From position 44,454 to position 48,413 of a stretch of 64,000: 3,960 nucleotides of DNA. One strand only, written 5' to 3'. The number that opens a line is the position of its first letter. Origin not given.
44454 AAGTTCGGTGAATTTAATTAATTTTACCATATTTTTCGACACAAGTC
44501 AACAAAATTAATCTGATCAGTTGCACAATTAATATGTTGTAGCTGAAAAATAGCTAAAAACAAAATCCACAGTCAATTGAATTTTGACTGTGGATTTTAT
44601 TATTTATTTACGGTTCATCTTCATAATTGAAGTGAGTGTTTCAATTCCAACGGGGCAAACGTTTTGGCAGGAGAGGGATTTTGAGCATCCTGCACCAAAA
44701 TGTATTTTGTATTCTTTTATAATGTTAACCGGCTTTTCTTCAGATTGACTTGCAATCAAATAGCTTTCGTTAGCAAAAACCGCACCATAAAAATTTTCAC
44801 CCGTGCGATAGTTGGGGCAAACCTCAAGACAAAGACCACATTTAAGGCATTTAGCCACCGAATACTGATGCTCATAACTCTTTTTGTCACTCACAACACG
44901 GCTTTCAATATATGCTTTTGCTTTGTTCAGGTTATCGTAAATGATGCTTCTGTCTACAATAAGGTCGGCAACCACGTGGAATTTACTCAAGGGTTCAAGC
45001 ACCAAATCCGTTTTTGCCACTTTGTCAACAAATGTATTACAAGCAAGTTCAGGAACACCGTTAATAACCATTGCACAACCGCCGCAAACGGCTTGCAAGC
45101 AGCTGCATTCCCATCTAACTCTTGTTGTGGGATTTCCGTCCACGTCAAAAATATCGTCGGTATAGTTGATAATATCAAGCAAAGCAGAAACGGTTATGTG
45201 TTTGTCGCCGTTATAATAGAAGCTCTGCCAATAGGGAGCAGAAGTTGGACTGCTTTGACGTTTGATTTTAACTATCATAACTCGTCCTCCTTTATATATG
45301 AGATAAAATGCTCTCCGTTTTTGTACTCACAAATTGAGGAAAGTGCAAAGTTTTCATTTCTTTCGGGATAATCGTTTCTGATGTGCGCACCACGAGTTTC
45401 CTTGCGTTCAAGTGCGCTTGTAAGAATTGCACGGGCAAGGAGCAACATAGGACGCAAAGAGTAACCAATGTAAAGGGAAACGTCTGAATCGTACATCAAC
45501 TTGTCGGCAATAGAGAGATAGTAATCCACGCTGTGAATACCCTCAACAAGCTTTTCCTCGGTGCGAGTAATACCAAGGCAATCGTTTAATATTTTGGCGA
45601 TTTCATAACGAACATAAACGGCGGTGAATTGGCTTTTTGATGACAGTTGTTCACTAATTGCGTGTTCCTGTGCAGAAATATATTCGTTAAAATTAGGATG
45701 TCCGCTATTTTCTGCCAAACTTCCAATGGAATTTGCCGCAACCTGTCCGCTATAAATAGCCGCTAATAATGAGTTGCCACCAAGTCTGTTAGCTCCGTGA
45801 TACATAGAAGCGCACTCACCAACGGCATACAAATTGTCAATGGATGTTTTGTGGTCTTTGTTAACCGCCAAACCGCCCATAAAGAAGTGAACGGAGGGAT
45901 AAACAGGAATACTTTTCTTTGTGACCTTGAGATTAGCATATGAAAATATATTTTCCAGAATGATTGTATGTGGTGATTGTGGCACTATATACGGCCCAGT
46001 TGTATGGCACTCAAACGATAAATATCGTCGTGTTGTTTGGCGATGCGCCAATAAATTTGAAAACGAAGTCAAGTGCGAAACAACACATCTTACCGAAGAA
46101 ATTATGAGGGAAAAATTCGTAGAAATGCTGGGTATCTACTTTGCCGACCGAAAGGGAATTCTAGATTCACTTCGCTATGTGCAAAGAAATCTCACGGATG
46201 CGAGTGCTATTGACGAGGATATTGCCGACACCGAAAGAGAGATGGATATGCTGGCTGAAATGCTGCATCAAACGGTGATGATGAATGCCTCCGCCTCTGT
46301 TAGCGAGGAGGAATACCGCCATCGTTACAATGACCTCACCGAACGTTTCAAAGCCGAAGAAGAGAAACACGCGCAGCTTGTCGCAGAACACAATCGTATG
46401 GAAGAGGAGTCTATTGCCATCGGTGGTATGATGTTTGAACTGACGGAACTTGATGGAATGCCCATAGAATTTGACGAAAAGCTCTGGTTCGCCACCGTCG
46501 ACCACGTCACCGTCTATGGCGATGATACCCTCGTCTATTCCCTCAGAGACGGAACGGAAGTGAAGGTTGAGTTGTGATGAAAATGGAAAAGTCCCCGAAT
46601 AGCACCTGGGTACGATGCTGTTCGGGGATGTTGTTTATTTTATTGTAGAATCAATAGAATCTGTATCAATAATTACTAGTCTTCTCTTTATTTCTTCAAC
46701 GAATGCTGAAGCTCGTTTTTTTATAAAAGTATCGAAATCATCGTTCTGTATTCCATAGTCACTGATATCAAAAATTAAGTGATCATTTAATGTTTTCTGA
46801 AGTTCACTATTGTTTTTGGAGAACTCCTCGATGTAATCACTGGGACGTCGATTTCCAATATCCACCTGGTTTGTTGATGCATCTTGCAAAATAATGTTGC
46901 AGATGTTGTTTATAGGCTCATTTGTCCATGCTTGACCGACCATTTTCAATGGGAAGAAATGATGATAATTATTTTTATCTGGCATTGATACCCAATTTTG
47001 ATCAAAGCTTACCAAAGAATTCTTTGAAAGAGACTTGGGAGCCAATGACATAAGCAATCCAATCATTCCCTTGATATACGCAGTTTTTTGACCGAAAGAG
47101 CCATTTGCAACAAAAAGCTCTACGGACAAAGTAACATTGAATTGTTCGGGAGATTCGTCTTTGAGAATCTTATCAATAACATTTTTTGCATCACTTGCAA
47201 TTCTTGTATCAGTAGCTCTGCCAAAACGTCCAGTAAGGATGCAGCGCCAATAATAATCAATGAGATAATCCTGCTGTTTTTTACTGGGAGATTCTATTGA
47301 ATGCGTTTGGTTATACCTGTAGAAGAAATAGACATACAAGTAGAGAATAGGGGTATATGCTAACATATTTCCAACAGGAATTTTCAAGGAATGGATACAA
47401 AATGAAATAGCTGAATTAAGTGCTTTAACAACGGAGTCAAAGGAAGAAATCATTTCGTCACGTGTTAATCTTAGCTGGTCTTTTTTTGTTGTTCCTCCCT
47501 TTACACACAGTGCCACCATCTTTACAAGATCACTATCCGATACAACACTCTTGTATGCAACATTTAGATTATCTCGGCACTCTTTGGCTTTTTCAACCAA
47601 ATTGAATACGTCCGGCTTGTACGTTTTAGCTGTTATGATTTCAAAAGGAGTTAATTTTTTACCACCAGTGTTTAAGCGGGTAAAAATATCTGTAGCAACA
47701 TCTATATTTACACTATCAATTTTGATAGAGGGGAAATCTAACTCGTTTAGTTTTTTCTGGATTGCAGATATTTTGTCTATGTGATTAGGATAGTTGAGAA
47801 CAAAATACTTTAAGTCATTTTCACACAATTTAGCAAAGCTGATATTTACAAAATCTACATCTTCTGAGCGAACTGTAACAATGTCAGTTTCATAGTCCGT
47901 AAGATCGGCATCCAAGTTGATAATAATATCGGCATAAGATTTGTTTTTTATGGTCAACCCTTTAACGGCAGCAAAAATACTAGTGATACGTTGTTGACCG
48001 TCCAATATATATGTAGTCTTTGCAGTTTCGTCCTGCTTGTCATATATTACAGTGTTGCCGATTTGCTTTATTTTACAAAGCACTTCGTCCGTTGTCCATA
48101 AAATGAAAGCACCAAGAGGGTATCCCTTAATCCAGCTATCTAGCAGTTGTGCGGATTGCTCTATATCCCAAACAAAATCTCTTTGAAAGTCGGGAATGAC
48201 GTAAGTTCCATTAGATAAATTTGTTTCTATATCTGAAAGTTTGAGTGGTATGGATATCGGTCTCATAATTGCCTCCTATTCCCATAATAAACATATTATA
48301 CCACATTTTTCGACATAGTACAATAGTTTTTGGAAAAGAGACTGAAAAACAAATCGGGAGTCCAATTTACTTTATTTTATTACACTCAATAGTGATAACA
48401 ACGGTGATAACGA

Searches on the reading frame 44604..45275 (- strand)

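Call 10: search_protein_families(library=pfam, proteins=[window:44604-45275:-], max_evalue=0.001)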
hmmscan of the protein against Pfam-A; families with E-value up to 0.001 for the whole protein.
window:44604-45275:- (223 aa): 9 families
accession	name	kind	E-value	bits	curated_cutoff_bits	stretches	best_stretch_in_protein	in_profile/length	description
PF13085.11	Fer2_3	-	2.4e-26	92.3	27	1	2-112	2-105/107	2Fe-2S iron-sulfur cluster binding domain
PF13183.11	Fer4_8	-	1.9e-08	35.2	27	1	140-211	2-68/68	4Fe-4S dicluster domain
PF13484.11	Fer4_16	-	4.7e-07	30.9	30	1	142-209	1-65/66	4Fe-4S double cluster binding domain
PF12838.12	Fer4_7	-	2.1e-06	28.5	27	1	142-211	1-52/52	4Fe-4S dicluster domain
PF13534.11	Fer4_17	-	2.3e-05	25.3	22.2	0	142-211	1-60/61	4Fe-4S dicluster domain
PF13187.11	Fer4_9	-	0.0001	22.7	27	0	132-155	34-49/52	4Fe-4S dicluster domain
PF13237.11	Fer4_10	-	0.00049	20.4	25.5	0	140-208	6-53/53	4Fe-4S dicluster domain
PF00037.32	Fer4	-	0.00055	20.1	21.1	1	141-155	6-20/24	4Fe-4S binding domain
PF12837.12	Fer4_6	-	0.00098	19.4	25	1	140-155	6-21/24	4Fe-4S binding domain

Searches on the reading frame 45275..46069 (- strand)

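Call 10: search_protein_families(library=pfam, proteins=[window:45275-46069:-], max_evalue=0.001)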
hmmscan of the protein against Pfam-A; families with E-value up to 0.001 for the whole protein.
window:45275-46069:- (264 aa): 2 families
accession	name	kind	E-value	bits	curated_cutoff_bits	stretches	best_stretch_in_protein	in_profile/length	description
PF02910.25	Succ_DH_flav_C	-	7.3e-15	55.5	20.8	1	155-253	2-108/130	Fumarate reductase flavoprotein C-term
PF00890.30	FAD_binding_2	-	7.5e-15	55.5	20.4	1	47-101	346-414/414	FAD binding domain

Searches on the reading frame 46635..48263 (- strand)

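Call 10: search_protein_families(library=pfam, proteins=[window:46635-48263:-], max_evalue=0.001)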
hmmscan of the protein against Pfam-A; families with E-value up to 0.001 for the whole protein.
window:46635-48263:- (542 aa): 1 family
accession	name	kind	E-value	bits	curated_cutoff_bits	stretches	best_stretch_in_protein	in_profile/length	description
PF03235.19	GmrSD_N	-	1.1e-33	117.5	33.2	1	16-213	8-197/199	GmrSD restriction endonuclease, N-terminal domain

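Call 109: search_protein_families(library=padloc, proteins=[window:46635-48263:-], max_evalue=0.001)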
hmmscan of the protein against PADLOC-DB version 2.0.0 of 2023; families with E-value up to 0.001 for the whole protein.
window:46635-48263:- (542 aa): 15 families
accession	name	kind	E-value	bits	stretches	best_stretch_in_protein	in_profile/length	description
PDLC04709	PDC-M55C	-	2.7e-39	133.2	2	9-101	17-108/554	-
PDLC04151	HEC-05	-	7.7e-30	102.1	2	9-110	28-140/600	-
PDLC04150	HEC-05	-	3.2e-20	70.5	2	13-102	14-114/583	-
PDLC03877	NsnA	-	7.6e-14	49.8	1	7-239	51-224/385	-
PDLC04153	HEC-05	-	4.3e-11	39.7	1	15-108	15-120/621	-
PDLC04152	HEC-05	-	9.2e-10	35.7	1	18-58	17-61/566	-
PDLC04027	PD-T4-2_A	-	2.6e-09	34.6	1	22-51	54-83/363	-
PDLC02792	SspE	-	3.5e-07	26.9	1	18-98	22-105/771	SspE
PDLC04157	HEC-06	-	3.8e-07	27.1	1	5-154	7-137/558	-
PDLC02700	Orf5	-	2.3e-06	24.6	1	16-96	7-76/555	Orf5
PDLC02790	SspE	-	3.4e-06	23.4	1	19-106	14-103/776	SspE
PDLC04155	HEC-06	-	3.8e-06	23.7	1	4-96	4-83/562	-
PDLC02789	SspE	-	1.1e-05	22.2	0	182-257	298-361/749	SspE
PDLC02695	Orf5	-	1.8e-05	21.4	0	18-104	17-99/601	Orf5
PDLC04154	HEC-06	-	5e-05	20.1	1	16-96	18-85/569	-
